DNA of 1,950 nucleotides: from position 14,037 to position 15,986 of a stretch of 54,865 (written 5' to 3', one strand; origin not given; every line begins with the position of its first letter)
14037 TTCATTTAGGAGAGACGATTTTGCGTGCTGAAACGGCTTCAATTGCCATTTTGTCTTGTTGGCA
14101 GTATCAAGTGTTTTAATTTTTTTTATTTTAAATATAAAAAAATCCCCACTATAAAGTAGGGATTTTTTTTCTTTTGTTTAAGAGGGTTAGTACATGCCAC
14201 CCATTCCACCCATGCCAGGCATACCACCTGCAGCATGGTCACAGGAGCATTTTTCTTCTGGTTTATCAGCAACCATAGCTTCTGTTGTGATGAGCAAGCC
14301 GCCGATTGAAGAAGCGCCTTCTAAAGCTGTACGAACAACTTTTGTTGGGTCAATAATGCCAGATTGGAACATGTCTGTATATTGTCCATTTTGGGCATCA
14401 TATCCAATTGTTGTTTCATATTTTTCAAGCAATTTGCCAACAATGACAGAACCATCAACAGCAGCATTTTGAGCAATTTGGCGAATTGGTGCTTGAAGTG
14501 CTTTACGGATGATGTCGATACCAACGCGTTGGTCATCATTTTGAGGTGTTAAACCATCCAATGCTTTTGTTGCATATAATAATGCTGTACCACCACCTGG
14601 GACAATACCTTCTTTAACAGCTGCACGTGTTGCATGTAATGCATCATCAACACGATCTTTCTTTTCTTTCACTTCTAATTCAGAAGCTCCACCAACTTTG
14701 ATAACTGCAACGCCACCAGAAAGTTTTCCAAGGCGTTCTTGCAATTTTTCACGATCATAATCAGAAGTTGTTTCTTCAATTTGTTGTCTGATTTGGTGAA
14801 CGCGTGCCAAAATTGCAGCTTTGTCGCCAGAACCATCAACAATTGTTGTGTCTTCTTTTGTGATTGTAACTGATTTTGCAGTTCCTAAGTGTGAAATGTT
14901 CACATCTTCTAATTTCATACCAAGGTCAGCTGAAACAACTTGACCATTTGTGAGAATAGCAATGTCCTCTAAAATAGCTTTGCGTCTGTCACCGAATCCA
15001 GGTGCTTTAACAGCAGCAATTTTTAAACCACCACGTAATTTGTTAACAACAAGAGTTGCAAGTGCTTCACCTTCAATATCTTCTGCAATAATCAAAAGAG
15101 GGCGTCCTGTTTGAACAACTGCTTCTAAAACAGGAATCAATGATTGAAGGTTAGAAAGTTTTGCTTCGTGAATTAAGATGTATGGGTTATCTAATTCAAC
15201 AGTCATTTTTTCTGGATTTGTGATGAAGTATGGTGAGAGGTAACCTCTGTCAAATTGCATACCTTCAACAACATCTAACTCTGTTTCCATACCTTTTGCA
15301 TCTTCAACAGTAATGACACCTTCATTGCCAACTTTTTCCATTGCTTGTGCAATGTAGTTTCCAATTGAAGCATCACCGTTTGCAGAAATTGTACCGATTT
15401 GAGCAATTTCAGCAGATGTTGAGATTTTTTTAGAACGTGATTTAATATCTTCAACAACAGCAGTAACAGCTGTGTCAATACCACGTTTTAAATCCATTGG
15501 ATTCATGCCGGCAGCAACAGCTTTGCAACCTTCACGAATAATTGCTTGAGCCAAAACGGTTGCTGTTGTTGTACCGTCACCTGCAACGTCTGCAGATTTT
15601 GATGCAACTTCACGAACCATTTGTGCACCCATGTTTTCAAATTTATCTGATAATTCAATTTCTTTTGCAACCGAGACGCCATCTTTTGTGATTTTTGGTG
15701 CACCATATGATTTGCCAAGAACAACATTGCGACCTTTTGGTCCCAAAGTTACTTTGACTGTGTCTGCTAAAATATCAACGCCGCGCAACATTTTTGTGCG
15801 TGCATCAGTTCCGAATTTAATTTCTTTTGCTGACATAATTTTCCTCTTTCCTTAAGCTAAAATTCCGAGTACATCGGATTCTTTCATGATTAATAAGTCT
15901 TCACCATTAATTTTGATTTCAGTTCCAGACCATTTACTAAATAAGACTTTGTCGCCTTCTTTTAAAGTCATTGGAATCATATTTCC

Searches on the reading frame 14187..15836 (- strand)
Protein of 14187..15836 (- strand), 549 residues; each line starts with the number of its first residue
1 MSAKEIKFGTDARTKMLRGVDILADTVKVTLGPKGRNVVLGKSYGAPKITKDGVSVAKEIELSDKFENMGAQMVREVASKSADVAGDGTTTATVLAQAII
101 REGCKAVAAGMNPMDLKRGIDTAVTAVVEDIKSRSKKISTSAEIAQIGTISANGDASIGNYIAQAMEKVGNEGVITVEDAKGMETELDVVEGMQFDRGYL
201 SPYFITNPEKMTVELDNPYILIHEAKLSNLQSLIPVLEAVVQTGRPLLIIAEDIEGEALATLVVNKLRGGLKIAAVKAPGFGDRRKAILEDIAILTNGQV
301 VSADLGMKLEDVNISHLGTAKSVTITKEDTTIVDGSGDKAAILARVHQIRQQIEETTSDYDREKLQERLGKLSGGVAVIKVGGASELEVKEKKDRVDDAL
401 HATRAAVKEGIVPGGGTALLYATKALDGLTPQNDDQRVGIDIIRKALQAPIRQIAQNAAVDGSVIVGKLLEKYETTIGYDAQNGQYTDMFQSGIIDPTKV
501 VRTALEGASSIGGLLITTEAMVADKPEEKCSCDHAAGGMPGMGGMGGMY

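Call 6: search_protein_families(library=ncbifam, proteins=[window:14187-15836:-])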
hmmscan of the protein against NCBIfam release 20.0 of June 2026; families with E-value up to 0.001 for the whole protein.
window:14187-15836:- (549 aa): 19 families
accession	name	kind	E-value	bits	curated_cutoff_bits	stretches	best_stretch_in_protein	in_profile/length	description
NF010704.0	PRK14104.1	subfamily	1e-277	921.8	1041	1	1-548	1-544/546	chaperonin GroEL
NF009488.0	PRK12850.1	subfamily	5.8e-275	912.9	475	1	1-539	1-539/544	chaperonin GroEL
NF009489.0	PRK12851.1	subfamily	4.6e-270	896.6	464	1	1-534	1-533/541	chaperonin GroEL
NF000592.1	PRK00013.1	subfamily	8.4e-261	866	397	1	3-526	1-524/524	chaperonin GroEL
TIGR02348.1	GroEL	equivalog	1.1e-254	845.8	582.1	1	3-528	1-526/526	chaperonin GroEL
NF009487.0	PRK12849.1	subfamily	4.8e-252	837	352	1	3-546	2-541/543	chaperonin GroEL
NF038369.1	GroEL3_Chlamy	exception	2.6e-84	283.7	600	1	1-510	1-494/506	variant chaperonin GroEL3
NF038370.1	GroEL2_Chlamy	exception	5e-63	213.5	600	1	16-524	15-521/533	variant chaperonin GroEL2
NF041082.2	thermosome_alpha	equivalog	4e-25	88.7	450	2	7-185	13-189/519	thermosome subunit alpha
NF041083.2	thermosome_beta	equivalog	3.5e-24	85.7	400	2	7-180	13-182/520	thermosome subunit beta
TIGR02339.1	thermosome_arch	subfamily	4.4e-24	85.1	671.1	2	7-168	12-170/521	thermosome subunit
TIGR02347.1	chap_CCT_zeta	equivalog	1.2e-21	76.9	587.15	2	19-194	24-195/531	T-complex protein 1 subunit zeta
TIGR02345.1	chap_CCT_eta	equivalog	6.9e-21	74.1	669.2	2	20-140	27-142/523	T-complex protein 1 subunit eta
TIGR02341.1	chap_CCT_beta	equivalog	9.1e-20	70.8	522.15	2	10-137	13-138/519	T-complex protein 1 subunit beta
TIGR02343.1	chap_CCT_epsi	equivalog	1.1e-17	63.8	710.5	1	8-190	24-204/532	T-complex protein 1 subunit epsilon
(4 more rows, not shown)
